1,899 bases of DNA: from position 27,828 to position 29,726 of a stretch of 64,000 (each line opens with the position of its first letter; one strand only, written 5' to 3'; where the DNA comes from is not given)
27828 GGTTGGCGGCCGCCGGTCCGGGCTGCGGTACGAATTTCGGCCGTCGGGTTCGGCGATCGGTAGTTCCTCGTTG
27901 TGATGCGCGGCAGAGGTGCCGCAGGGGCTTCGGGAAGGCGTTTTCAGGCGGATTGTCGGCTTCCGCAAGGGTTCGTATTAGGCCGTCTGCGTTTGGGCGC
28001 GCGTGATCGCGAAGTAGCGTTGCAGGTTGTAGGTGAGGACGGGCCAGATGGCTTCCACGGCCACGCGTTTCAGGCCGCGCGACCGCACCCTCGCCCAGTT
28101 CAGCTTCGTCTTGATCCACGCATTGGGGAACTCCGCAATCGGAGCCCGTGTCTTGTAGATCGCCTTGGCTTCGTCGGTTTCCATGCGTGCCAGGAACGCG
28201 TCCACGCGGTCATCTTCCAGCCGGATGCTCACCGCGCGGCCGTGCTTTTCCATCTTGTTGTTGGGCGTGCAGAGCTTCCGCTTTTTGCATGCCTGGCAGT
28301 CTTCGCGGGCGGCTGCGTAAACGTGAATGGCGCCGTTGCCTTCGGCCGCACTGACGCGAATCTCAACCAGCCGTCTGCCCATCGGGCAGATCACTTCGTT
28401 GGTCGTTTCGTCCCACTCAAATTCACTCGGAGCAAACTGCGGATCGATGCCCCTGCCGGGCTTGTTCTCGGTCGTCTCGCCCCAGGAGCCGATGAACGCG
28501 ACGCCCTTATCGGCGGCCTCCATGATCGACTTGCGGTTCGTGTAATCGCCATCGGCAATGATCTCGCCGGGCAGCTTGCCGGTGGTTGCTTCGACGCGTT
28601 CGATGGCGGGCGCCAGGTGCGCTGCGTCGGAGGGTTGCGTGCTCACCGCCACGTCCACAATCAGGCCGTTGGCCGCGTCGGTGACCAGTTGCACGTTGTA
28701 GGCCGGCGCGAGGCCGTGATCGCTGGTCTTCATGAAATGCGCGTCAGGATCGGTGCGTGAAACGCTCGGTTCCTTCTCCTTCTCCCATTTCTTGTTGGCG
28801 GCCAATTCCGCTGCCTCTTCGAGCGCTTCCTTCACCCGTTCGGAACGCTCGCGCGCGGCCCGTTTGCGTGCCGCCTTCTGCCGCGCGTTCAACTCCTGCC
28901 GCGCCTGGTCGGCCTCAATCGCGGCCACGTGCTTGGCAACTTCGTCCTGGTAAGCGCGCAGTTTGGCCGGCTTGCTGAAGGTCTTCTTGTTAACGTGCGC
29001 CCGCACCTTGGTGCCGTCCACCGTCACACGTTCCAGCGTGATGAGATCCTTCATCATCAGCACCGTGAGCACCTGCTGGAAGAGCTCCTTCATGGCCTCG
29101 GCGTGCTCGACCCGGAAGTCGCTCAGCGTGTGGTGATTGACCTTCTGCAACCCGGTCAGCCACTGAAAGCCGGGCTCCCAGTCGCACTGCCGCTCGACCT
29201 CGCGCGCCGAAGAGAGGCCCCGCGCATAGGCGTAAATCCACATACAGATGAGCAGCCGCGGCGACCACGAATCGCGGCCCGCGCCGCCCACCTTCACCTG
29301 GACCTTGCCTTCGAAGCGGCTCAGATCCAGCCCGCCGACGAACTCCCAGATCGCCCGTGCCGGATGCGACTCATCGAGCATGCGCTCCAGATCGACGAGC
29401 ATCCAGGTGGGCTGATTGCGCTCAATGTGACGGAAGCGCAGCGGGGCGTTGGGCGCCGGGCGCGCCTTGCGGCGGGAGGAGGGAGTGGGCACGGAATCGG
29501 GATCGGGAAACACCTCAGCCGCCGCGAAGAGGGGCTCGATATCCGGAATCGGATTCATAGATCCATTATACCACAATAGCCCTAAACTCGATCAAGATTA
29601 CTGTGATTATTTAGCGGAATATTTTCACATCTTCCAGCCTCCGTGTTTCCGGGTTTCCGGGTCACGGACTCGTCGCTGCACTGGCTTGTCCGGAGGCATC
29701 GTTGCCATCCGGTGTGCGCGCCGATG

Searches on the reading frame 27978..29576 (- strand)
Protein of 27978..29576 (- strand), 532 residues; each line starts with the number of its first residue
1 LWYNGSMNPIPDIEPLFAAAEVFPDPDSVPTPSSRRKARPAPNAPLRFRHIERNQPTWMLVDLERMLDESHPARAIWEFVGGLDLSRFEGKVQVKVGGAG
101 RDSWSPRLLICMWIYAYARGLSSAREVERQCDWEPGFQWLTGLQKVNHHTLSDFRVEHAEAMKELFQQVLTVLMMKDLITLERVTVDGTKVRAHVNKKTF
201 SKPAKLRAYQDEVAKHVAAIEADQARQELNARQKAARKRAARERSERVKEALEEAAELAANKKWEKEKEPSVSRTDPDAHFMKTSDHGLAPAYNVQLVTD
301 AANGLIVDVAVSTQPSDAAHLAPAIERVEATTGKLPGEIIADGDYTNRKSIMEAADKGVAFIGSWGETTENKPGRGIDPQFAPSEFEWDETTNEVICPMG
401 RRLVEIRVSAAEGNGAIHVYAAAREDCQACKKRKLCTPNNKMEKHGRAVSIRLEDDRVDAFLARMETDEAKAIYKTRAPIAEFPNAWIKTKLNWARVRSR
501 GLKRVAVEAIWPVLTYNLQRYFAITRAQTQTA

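Call 76: search_protein_families(library=pfam, proteins=[window:27978-29576:-], max_evalue=0.00001)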
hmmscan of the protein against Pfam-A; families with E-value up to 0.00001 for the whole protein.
window:27978-29576:- (532 aa): 3 families
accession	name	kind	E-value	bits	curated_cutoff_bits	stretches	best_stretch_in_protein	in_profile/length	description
PF13751.12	DDE_Tnp_1_6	-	4.9e-17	62.8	25.1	1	396-521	1-124/125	Transposase DDE domain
PF05598.16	DUF772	-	2.3e-12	47.1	23.1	1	100-169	1-74/74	Transposase domain (DUF772)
PF01609.27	DDE_Tnp_1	-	3.4e-10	40.4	23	1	278-518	10-200/200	Transposase DDE domain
